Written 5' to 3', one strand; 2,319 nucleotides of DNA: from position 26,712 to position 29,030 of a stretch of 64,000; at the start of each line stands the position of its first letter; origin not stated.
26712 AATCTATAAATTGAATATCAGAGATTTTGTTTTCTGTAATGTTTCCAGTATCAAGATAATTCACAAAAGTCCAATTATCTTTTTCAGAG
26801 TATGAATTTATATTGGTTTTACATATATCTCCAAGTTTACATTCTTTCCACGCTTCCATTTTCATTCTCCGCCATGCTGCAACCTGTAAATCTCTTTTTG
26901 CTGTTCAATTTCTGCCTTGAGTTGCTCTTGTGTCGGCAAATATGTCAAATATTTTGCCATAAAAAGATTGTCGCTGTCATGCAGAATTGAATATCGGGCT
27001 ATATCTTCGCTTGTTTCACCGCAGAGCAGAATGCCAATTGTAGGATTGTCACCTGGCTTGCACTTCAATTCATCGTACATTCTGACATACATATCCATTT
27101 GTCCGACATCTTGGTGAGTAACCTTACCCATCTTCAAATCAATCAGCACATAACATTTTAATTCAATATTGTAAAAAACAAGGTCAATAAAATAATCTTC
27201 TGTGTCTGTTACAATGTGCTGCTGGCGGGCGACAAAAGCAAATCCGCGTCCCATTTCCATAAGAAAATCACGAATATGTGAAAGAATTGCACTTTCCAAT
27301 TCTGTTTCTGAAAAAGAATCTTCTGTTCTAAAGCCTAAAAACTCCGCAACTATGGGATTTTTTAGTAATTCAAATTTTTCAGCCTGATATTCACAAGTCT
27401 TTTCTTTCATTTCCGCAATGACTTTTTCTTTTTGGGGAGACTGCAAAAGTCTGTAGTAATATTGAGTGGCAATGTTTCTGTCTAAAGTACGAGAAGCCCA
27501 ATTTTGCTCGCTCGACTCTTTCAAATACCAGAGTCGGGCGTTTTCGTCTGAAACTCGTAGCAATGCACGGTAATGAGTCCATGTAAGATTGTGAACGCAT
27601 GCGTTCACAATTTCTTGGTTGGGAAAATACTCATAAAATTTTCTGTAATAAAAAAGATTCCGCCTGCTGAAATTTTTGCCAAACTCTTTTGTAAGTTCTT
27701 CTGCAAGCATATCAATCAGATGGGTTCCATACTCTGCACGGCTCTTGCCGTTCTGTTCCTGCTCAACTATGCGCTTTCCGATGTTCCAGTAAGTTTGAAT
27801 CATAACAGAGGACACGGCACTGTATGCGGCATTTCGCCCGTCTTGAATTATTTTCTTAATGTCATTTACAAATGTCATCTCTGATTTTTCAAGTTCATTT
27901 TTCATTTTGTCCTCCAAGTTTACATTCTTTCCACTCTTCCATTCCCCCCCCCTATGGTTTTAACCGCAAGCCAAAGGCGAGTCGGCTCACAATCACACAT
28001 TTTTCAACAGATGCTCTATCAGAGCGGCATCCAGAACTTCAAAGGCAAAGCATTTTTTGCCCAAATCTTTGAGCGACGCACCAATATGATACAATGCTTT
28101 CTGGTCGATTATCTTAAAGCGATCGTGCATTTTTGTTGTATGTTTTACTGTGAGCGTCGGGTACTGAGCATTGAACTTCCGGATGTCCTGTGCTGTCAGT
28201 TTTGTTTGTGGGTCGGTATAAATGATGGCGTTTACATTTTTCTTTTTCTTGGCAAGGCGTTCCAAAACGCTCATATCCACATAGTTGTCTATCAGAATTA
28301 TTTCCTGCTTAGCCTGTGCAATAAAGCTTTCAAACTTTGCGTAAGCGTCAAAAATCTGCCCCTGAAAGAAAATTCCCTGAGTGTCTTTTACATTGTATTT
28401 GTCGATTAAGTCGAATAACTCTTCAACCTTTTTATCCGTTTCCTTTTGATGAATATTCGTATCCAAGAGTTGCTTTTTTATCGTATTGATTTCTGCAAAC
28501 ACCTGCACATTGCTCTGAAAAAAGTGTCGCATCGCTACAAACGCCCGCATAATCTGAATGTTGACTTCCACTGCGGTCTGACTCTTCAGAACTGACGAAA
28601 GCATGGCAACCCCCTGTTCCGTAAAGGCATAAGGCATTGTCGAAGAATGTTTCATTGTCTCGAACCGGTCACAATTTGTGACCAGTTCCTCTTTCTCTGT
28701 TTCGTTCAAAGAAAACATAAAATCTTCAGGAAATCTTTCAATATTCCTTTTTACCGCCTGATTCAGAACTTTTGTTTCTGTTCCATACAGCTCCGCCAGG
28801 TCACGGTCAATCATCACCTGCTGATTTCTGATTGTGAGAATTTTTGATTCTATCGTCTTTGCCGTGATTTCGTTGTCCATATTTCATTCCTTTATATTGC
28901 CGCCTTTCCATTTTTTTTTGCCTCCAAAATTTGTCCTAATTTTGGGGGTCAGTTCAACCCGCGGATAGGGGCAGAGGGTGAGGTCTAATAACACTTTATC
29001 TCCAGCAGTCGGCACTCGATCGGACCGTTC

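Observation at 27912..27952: hsdS 5' remnant preceded by a G9 homopolymer: footprint of an hsdS shufflon or a phase-variable switch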

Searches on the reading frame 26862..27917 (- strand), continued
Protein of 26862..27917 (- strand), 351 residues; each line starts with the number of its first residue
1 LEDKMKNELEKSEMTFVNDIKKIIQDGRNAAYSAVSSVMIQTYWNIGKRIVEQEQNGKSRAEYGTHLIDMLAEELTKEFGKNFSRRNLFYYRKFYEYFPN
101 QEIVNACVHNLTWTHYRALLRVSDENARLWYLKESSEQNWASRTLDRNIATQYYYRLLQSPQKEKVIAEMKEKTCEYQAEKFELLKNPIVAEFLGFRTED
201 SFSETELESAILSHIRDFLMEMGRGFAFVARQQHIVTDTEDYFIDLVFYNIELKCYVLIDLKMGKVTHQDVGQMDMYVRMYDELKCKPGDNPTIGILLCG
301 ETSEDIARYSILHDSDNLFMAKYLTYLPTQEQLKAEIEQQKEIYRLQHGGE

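Call 48: search_dna_similar(query=P0001, collection=plasmids, mode=protein, max_rows=40, rows=spread, max_evalue=1e-40)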
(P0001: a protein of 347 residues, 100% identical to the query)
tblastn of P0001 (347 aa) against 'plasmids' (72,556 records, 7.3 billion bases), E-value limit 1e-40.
Records with a match: 376; places in all: 439; records where one place covers at least 80% of the query: 372.
Best place of each record, by identity: <60% 376.
By first word of the organism name: Citrobacter 26; Pseudomonas 26; Klebsiella 23; Enterobacter 22; Rhodococcus 22; Burkholderia 18; Curtobacterium 17; Salmonella 13; Hymenobacter 12; Paraburkholderia 12; and 79 more.
By predicted mobility (MOB-suite, as given by PLSDB): conjugative 167; non-mobilizable 163; mobilizable 46.
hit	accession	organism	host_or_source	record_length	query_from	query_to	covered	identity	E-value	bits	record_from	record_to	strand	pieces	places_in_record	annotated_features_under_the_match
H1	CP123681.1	Salmonella enterica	animal-swine-market swine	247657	15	344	95%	57.8%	2e-58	402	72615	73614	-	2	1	none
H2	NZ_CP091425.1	Methylobacter sp. YRD-M1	isolate,wetland soil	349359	5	327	93%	48.6%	2e-100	331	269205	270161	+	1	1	PDDEXK nuclease domain-containing protein | type I restriction-modification system subunit M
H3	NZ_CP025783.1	Iodobacter fluviatilis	whole organism,Glacial lake sediment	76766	3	345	99%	44.3%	7e-94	312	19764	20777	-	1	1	PDDEXK nuclease domain-containing protein | type I restriction-modification system subunit M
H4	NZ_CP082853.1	Legionella anisa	-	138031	20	336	91%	41.5%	7e-78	266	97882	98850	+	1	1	PDDEXK nuclease domain-containing protein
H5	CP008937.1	Candidatus Paracaedimonas acanthamoebae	Acanthamoeba polyphaga HN-3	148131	16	336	93%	37.3%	4e-70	244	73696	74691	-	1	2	hypothetical protein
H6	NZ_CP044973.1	Hydrogenophaga sp. PBL-H3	-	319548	12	343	96%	35.0%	4e-58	209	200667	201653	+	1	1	PDDEXK nuclease domain-containing protein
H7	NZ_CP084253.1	Caballeronia sp. Sq4a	Anasa tristis,Cell culture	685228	11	341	95%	34.5%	5e-53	195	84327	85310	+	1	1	PDDEXK nuclease domain-containing protein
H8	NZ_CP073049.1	Citrobacter sp. MGH105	Homo sapiens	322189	14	343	95%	34.4%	7e-56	203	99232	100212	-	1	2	PDDEXK nuclease domain-containing protein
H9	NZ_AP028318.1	Citrobacter freundii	-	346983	14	343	95%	34.4%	7e-56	203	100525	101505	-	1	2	PDDEXK nuclease domain-containing protein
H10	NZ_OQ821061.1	Enterobacter asburiae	-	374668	14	343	95%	34.4%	7e-56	203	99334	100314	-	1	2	PDDEXK nuclease domain-containing protein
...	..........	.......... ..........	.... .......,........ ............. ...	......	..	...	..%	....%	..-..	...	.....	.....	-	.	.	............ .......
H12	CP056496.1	Klebsiella oxytoca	culture,Wastewater influent sample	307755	14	343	95%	34.4%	2e-55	202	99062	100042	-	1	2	DUF1016 domain-containing protein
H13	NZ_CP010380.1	Enterobacter hormaechei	Homo sapiens,bronchoalveolar ...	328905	14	343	95%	34.4%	2e-55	202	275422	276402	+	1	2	PDDEXK nuclease domain-containing protein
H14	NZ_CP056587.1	Citrobacter freundii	culture,Freshwater sample from ...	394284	14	343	95%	34.4%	2e-55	202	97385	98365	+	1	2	PDDEXK nuclease domain-containing protein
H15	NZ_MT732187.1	Pseudomonas aeruginosa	-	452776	14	343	95%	34.4%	2e-55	202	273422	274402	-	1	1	PDDEXK nuclease domain-containing protein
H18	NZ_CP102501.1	Citrobacter youngae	Homo sapiens,Blood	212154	3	338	97%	33.4%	6e-54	197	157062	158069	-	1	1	PDDEXK nuclease domain-containing protein | class I SAM-dependent DNA methyltransferase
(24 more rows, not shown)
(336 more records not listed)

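Call 49: get_annotated_region(hit=H2, flank=4000)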
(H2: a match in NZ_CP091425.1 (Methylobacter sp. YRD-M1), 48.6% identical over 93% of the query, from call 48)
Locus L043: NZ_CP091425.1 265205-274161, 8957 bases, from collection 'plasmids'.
description: Methylobacter sp. YRD-M1 plasmid unnamed1, complete sequence
organism: Methylobacter sp. YRD-M1 (NCBI taxid 2911520)
taxonomy: Bacteria; Pseudomonadota; Gammaproteobacteria; Methylococcales; Methylococcaceae; Methylobacter; Methylobacter sp. YRD-M1
host: -; source: isolate,wetland soil; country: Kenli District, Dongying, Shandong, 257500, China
typing (MOB-suite, as given by PLSDB): non-mobilizable
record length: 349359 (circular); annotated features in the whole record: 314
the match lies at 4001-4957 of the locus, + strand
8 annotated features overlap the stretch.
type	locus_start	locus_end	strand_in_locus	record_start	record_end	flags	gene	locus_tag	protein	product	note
CDS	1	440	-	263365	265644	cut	-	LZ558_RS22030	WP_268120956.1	Mov34/MPN/PAD-1 family protein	-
CDS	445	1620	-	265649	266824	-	-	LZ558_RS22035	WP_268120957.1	metallohydrolase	-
CDS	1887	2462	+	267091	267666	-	-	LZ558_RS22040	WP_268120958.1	restriction endonuclease subunit S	GO:0006304 - DNA modification [Evidence IEA]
CDS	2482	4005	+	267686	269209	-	-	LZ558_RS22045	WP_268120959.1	type I restriction-modification system subunit M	GO:0006306 - DNA methylation [Evidence IEA]; GO:0009307 - DNA restriction-modification system [Evidence IEA]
CDS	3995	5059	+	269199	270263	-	-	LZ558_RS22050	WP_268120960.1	PDDEXK nuclease domain-containing protein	-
CDS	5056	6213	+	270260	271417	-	-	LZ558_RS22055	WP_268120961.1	restriction endonuclease subunit S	-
CDS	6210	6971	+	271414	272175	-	-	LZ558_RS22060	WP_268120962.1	Fic family protein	-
CDS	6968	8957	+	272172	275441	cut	-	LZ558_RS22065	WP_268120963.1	type I restriction endonuclease subunit R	-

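Call 50: get_annotated_region(hit=H3, flank=4000)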
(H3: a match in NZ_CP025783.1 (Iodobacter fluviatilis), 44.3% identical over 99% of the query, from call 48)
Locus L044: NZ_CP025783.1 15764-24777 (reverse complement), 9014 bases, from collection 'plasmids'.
description: Iodobacter fluviatilis strain PCH194 plasmid pl1, complete sequence
organism: Iodobacter fluviatilis (NCBI taxid 537)
taxonomy: Bacteria; Pseudomonadota; Betaproteobacteria; Neisseriales; Chitinibacteraceae; Iodobacter; Iodobacter fluviatilis
host: -; source: whole organism,Glacial lake sediment; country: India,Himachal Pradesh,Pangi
typing (MOB-suite, as given by PLSDB): mobilizable; relaxase MOBP
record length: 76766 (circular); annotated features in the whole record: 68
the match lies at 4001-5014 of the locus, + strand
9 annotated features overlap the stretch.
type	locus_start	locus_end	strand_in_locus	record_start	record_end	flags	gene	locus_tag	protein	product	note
CDS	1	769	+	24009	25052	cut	-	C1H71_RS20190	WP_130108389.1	SWIM zinc finger family protein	-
CDS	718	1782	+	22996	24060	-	-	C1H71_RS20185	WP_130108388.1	hypothetical protein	-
CDS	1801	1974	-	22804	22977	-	-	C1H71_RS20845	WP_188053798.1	hypothetical protein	-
CDS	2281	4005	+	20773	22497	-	-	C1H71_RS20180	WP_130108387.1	type I restriction-modification system subunit M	GO:0006306 - DNA methylation [Evidence IEA]; GO:0009307 - DNA restriction-modification system [Evidence IEA]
CDS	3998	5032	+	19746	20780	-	-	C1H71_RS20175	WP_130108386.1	PDDEXK nuclease domain-containing protein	-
CDS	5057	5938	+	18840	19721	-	-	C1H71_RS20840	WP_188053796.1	restriction endonuclease subunit S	GO:0006304 - DNA modification [Evidence IEA]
CDS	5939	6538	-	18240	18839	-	-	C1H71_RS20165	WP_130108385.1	IS630 family transposase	-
CDS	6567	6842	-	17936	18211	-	-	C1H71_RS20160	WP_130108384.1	helix-turn-helix domain-containing protein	-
CDS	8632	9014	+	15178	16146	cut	-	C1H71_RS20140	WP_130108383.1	tyrosine-type recombinase/integrase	GO:0015074 - DNA integration [Evidence IEA]; GO:0006310 - DNA recombination [Evidence IEA]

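Call 51: get_annotated_region(hit=H1, flank=4000)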
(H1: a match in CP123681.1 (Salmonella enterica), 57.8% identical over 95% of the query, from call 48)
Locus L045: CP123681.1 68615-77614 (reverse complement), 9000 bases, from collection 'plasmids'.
description: Salmonella enterica subsp. enterica serovar 4,[5],12:i:- strain FSIS11922707 plasmid pFSIS11922707-1, complete sequence
organism: Salmonella enterica (NCBI taxid 440524)
taxonomy: Bacteria; Pseudomonadota; Gammaproteobacteria; Enterobacterales; Enterobacteriaceae; Salmonella; Salmonella enterica
host: -; source: animal-swine-market swine; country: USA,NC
typing (MOB-suite, as given by PLSDB): conjugative; replicon IncHI2A,rep_cluster_1088,rep_cluster_1254; relaxase MOBH; mating-pair formation MPF_F
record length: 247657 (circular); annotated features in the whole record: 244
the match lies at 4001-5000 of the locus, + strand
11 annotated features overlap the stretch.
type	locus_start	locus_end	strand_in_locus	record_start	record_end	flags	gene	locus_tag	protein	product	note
CDS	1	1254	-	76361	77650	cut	-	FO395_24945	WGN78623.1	plasmid recombination protein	-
CDS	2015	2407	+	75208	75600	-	-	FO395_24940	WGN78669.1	GNAT family N-acetyltransferase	-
CDS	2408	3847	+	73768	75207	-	aph(2'')-Ia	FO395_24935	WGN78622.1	aminoglycoside O-phosphotransferase APH(2'')-Ia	-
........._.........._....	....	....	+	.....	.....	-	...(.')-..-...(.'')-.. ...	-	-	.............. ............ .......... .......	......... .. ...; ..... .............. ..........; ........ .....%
predicted_resistance_gene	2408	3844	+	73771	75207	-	aac(6')-Ie/aph(2'')-Ia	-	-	bifunctional aminoglycoside N-acetyltransferase AAC(6')-Ie/aminoglycoside O-phosphotransferase APH(2'')-Ia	predicted by amrfinderplus; class AMINOGLYCOSIDE; identity 100.0%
CDS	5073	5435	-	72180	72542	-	-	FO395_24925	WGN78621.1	TnpV protein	-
CDS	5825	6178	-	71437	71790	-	-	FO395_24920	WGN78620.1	hypothetical protein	-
CDS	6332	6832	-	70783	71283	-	-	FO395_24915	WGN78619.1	hypothetical protein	-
CDS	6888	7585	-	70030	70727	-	-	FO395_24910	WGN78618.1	IS1-like element IS1B family transposase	-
CDS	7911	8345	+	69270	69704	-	umuD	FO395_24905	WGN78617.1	translesion error-prone DNA polymerase V autoproteolytic subunit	-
CDS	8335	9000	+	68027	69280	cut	umuC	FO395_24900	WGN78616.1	translesion error-prone DNA polymerase V subunit UmuC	-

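Call 52: get_annotated_region(hit=H18, flank=4000)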
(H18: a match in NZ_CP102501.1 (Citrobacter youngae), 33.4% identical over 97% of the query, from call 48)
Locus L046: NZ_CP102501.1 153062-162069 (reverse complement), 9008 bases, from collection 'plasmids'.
description: Citrobacter youngae strain CF10 plasmid pCF10-tmexCD1, complete sequence
organism: Citrobacter youngae (NCBI taxid 133448)
taxonomy: Bacteria; Pseudomonadota; Gammaproteobacteria; Enterobacterales; Enterobacteriaceae; Citrobacter; Citrobacter youngae
host: -; source: Homo sapiens,Blood; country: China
typing (MOB-suite, as given by PLSDB): non-mobilizable; replicon IncHI1B,IncQ1; mating-pair formation MPF_F
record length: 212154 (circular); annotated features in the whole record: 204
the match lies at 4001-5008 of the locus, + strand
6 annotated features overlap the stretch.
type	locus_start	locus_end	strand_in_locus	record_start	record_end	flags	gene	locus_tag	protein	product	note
CDS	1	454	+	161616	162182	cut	-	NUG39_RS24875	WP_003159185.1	recombinase family protein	GO:0006310 - DNA recombination [Evidence IEA]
CDS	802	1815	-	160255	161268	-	intI1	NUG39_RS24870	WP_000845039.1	class 1 integron integrase IntI1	-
CDS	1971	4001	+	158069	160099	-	-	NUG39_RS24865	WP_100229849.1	class I SAM-dependent DNA methyltransferase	-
CDS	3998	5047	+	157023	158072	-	-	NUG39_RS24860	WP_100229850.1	PDDEXK nuclease domain-containing protein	-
CDS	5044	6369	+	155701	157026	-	-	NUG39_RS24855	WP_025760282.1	restriction endonuclease subunit S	GO:0006304 - DNA modification [Evidence IEA]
CDS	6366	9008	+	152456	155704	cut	-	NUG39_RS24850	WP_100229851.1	type I restriction endonuclease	GO:0006304 - DNA modification [Evidence IEA]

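Call 76: search_protein_families(library=padloc, proteins=[window:26862-27905:-], max_evalue=0.001)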
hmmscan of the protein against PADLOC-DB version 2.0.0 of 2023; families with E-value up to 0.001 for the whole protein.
window:26862-27905:- (347 aa): 32 families (the best 25 are shown)
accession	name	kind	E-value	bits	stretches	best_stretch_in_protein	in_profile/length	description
PDLC04807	PDC-S02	-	1.3e-138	460.1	1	2-343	5-345/351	-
PDLC04820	PDC-S02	-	4.7e-99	329.6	1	10-338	27-321/332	-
PDLC04803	PDC-S02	-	5.3e-93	309.6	1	73-341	4-262/269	-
PDLC04795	PDC-S02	-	2.7e-87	291.3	1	1-341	16-348/357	-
PDLC04831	PDC-S02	-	1.4e-84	282.5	1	4-336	6-340/346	-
PDLC04810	PDC-S02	-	3.7e-80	267.8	1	5-340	7-347/355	-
PDLC04822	PDC-S02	-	3.5e-73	244.8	1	3-300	4-289/294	-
PDLC04827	PDC-S02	-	8.7e-72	239.5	1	1-234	1-230/234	-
PDLC04802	PDC-S02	-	6e-60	200.2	2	1-168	1-169/171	-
PDLC04812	PDC-S02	-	1.4e-53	178.9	1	1-151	1-147/151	-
PDLC04813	PDC-S02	-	5.1e-45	151.5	1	179-340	6-165/175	-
PDLC04817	PDC-S02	-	8.2e-43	145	2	8-211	7-208/286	-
PDLC04797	PDC-S02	-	6e-42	140.7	1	7-128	3-121/126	-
PDLC04808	PDC-S02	-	6.2e-40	133.9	1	8-117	3-109/111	-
PDLC04826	PDC-S02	-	2.1e-39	133.5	1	5-223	7-217/222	-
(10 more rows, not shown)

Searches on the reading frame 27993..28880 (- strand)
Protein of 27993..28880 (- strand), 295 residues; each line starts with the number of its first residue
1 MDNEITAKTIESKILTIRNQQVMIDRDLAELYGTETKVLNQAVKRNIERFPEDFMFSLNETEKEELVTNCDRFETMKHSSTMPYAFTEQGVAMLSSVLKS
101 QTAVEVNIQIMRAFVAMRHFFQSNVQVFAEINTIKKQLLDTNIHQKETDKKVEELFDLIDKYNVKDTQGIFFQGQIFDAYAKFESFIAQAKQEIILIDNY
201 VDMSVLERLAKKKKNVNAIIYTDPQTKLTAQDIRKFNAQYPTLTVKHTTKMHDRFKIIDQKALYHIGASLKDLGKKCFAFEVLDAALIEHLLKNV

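Call 4: search_protein_families(library=pfam, proteins=[window:27993-28880:-])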
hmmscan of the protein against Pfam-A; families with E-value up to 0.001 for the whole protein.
window:27993-28880:- (295 aa): 1 family
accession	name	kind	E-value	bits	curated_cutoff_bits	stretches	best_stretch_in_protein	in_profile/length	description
PF10543.14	ORF6N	-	1.1e-34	119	27.8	1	12-97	1-86/86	ORF6N domain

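Call 9: find_encoding_contigs(protein=window:27993-28880:-, flank=8000, max_places=10)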
Protein window:27993-28880:- (295 aa): no gene with exactly this product is on record in the collection.

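Call 71: find_homologous_proteins(query=window:27993-28880:-, max_evalue=1e-20)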
Query window:27993-28880:- (295 aa): 8000 proteins with E <= 1e-20 among 8000 candidates; the best 120 are listed.
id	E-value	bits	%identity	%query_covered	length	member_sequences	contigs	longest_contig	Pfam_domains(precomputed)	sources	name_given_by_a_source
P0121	6.4e-170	582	90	100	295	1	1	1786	PF10543.15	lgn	-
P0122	6.7e-170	581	90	100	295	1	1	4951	PF10543.15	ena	-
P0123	6.8e-170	581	90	100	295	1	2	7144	PF10543.15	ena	-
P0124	7.3e-170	581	90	100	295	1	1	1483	PF10543.15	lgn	-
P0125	1.2e-169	581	90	100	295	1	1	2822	PF10543.15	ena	-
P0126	1.6e-169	580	90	100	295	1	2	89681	PF10543.15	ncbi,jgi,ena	-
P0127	1.7e-169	580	90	100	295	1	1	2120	PF10543.15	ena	-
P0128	1.7e-169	580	90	100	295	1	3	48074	PF10543.15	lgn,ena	-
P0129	1.9e-169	580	90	100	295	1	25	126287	PF10543.15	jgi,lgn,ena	jgi:hypothetical protein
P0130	1.9e-169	580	91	100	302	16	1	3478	PF10543.15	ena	-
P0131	2.6e-169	580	90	100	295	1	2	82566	PF10543.15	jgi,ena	-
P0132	2.8e-169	579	90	100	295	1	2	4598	PF10543.15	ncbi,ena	-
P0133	3.0e-169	579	90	100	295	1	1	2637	PF10543.15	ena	-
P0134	3.4e-169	579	90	100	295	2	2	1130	PF10543.15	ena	-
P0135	3.6e-169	579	89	100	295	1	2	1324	PF10543.15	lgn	-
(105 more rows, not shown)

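Call 72: find_encoding_contigs(protein=P0129, flank=4000, max_places=10)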
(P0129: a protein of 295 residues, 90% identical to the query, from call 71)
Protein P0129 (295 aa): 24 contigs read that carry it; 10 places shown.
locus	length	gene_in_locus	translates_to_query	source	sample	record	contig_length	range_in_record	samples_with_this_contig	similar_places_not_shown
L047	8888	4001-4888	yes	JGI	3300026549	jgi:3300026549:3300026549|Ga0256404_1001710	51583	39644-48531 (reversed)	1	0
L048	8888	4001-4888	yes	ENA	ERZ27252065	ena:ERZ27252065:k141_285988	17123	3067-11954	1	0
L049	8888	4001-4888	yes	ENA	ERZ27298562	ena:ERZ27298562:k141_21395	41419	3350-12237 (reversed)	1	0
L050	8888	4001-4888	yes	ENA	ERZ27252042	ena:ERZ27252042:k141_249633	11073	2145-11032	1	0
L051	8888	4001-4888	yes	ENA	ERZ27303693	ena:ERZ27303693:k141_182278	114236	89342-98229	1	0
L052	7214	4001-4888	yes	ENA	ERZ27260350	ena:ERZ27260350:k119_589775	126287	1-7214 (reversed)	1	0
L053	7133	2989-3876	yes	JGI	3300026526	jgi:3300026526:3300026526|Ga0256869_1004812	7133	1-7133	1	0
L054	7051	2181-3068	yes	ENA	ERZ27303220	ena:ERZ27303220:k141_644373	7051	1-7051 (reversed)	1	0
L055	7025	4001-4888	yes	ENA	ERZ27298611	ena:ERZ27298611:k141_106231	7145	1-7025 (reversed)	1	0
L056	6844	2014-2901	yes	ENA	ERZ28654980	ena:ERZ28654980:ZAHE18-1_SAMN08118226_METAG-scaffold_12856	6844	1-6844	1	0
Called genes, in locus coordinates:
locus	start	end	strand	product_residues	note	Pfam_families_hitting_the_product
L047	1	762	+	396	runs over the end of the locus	PF01420:Methylase_S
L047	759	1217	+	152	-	-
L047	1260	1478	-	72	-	-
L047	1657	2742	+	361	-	PF03781:FGE-sulfatase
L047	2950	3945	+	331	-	PF02899:Phage_int_SAM_1 (weak), PF13495:Phage_int_SAM_4, PF00589:Phage_integrase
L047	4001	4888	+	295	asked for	PF10543:ORF6N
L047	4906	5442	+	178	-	PF01420:Methylase_S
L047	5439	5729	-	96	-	-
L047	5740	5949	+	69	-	-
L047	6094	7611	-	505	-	PF00069:Pkinase, PF07714:PK_Tyr_Ser-Thr, PF03109:ABC1 (faint)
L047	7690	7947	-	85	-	PF09954:DUF2188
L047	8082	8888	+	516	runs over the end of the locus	PF13175:AAA_15 (faint), PF13304:AAA_21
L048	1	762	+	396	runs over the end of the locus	PF01420:Methylase_S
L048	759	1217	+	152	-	-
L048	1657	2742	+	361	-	PF03781:FGE-sulfatase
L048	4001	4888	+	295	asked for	PF10543:ORF6N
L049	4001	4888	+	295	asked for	PF10543:ORF6N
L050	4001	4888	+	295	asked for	PF10543:ORF6N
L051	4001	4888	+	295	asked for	PF10543:ORF6N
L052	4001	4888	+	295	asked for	PF10543:ORF6N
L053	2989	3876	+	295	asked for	PF10543:ORF6N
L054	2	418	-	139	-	?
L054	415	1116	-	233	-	PF01420:Methylase_S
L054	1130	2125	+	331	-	PF02899:Phage_int_SAM_1 (weak), PF13495:Phage_int_SAM_4, PF00589:Phage_integrase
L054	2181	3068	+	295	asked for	PF10543:ORF6N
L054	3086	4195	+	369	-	PF01420:Methylase_S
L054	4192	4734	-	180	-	PF01420:Methylase_S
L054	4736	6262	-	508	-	PF12161:HsdM_N, PF02384:N6_Mtase, PF07669:Eco57I (weak)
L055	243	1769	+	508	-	PF12161:HsdM_N, PF02384:N6_Mtase, PF07669:Eco57I (weak)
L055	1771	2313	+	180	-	PF01420:Methylase_S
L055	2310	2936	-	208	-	-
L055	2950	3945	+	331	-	PF02899:Phage_int_SAM_1 (weak), PF13495:Phage_int_SAM_4, PF00589:Phage_integrase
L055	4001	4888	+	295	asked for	PF10543:ORF6N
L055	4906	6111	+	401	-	PF01420:Methylase_S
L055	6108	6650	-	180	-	PF01420:Methylase_S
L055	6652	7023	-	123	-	?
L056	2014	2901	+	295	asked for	PF10543:ORF6N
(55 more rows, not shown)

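Call 76: search_protein_families(library=padloc, proteins=[window:27993-28880:-], max_evalue=0.001)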
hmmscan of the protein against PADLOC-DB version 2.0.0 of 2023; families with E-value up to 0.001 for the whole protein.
window:27993-28880:- (295 aa): 4 families
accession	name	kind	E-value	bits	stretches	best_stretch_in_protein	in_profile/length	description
PDLC04869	PDC-S05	-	6.9e-115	381.4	1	3-292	10-297/306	-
PDLC04856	PDC-S05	-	2.4e-63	211.1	1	1-165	1-164/177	-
PDLC04879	PDC-S05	-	1.8e-45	153.6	1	82-294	77-283/285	-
PDLC04849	PDC-S05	-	7.1e-43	144.5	1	1-156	1-147/183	-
